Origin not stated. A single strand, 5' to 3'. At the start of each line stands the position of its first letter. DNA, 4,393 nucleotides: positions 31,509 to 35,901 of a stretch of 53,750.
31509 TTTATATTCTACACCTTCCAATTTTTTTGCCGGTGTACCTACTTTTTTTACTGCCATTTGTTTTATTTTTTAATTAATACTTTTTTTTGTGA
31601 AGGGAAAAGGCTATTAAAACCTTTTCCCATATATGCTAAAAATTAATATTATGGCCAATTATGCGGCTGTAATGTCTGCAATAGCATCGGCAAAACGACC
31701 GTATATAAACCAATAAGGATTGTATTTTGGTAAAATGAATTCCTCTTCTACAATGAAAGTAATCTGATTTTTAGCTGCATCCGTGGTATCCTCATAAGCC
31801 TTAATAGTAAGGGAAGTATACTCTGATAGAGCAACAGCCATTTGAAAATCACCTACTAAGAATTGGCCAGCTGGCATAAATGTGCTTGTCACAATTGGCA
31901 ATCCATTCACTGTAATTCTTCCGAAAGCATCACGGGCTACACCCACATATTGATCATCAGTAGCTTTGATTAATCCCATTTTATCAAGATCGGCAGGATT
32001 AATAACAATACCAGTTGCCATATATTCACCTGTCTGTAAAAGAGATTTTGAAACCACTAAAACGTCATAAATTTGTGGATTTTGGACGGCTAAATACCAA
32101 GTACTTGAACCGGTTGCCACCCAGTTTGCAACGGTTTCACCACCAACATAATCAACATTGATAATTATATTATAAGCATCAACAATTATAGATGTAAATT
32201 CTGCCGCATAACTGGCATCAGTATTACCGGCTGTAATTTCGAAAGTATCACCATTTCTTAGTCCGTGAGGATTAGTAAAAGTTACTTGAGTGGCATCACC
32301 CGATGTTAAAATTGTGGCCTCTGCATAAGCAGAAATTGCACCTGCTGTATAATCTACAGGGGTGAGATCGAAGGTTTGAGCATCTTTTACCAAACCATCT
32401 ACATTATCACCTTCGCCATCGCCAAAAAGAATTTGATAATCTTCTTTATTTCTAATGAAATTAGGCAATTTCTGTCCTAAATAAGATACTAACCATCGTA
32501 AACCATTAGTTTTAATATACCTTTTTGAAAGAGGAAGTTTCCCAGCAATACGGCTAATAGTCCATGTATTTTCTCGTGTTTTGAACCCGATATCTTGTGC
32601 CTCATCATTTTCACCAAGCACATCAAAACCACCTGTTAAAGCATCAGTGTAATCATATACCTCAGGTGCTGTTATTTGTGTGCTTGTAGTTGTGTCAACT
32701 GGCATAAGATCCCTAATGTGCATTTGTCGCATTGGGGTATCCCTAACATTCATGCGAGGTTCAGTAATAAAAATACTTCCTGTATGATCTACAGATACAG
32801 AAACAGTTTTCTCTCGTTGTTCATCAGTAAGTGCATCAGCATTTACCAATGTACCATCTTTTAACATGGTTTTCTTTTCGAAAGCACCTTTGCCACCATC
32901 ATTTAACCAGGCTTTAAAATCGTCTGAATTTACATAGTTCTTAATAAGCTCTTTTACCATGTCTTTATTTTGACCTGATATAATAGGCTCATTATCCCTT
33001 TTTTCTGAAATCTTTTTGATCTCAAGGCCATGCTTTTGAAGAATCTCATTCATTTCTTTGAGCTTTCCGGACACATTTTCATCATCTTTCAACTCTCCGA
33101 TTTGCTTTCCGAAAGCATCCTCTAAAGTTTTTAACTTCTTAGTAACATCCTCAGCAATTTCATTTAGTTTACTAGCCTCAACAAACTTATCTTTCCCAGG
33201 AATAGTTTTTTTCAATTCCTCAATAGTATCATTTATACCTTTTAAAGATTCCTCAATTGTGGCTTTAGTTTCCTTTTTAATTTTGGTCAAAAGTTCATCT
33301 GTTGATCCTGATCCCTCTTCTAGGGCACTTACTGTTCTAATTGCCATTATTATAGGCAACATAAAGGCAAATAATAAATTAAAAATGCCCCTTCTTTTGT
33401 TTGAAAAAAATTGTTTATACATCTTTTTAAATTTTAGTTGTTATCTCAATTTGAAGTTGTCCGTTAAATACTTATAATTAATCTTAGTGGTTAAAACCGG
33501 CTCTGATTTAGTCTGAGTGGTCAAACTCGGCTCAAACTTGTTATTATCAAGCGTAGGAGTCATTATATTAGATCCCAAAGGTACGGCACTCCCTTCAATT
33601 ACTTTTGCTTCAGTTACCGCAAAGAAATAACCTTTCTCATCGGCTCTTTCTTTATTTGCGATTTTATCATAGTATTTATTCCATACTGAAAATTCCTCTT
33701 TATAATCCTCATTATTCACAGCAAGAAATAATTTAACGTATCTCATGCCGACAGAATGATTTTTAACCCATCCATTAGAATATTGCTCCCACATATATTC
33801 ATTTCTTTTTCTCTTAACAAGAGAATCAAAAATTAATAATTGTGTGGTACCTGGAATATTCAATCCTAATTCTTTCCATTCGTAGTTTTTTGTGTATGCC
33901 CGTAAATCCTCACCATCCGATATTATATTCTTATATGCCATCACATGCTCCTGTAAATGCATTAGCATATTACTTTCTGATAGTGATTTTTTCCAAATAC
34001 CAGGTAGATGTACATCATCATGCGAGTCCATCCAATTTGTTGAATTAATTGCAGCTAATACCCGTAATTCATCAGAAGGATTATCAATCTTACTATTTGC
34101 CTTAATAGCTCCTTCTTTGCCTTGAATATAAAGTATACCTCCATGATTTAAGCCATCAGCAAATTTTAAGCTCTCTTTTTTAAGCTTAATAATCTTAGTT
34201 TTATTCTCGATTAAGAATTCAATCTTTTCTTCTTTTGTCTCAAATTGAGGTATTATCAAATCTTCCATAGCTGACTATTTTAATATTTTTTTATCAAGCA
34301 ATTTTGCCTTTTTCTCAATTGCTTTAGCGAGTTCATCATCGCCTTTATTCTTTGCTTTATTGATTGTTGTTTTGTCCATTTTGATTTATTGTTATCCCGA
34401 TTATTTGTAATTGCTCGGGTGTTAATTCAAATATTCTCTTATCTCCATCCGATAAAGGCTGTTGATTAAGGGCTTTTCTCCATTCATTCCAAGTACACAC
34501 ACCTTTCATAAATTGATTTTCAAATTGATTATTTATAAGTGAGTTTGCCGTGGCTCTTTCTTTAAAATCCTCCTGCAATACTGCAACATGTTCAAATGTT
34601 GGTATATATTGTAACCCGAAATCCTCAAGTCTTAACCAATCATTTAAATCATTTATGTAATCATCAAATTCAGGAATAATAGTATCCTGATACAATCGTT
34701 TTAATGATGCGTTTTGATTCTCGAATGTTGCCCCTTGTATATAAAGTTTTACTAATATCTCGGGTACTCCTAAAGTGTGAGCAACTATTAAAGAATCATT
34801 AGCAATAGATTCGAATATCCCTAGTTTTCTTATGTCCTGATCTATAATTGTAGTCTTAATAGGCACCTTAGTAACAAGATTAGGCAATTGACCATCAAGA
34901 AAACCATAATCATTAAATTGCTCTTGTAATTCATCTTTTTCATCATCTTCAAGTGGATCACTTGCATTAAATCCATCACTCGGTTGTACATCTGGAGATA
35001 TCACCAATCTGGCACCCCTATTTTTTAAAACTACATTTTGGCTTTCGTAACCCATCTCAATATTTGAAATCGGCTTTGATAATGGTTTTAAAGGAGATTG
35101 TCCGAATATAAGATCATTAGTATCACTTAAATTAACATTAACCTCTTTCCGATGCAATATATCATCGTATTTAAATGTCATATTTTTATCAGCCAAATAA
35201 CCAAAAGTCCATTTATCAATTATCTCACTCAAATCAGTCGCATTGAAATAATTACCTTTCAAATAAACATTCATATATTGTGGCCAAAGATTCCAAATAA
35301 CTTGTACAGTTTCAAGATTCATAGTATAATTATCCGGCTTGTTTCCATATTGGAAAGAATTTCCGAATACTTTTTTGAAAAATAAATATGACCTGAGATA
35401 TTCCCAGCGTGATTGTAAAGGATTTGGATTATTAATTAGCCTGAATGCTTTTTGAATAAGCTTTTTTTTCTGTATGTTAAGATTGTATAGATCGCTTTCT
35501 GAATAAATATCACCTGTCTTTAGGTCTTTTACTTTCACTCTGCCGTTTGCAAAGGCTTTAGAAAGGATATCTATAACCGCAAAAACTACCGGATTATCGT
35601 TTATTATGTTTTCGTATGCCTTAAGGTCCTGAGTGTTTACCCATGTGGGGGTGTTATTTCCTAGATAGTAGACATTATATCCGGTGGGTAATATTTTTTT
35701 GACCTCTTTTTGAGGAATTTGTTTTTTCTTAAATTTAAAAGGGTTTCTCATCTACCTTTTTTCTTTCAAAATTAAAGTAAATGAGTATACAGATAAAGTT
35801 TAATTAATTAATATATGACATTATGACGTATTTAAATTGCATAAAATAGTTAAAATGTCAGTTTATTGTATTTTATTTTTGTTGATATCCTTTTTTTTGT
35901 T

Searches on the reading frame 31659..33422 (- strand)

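Call 20: search_protein_families(library=phrogs, proteins=[window:31659-33422:-], max_evalue=0.001)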
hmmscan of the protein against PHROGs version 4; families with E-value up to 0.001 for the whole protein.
window:31659-33422:- (587 aa): 2 families
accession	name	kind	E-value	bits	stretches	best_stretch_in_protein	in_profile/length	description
phrog_10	-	head and packaging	2.4e-23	84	1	70-579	245-637/752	major head protein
phrog_2263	-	head and packaging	2.8e-05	24.2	1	433-541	395-509/551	major head protein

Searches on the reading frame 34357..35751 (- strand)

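Call 20: search_protein_families(library=phrogs, proteins=[window:34357-35751:-], max_evalue=0.001)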
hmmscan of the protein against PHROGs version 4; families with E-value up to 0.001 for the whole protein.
window:34357-35751:- (464 aa): 2 families
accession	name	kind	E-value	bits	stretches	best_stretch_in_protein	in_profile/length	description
phrog_12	-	head and packaging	3.8e-17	63.5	1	5-458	54-440/646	portal protein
phrog_2662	-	head and packaging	4.8e-14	52.9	1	329-443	311-418/717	portal protein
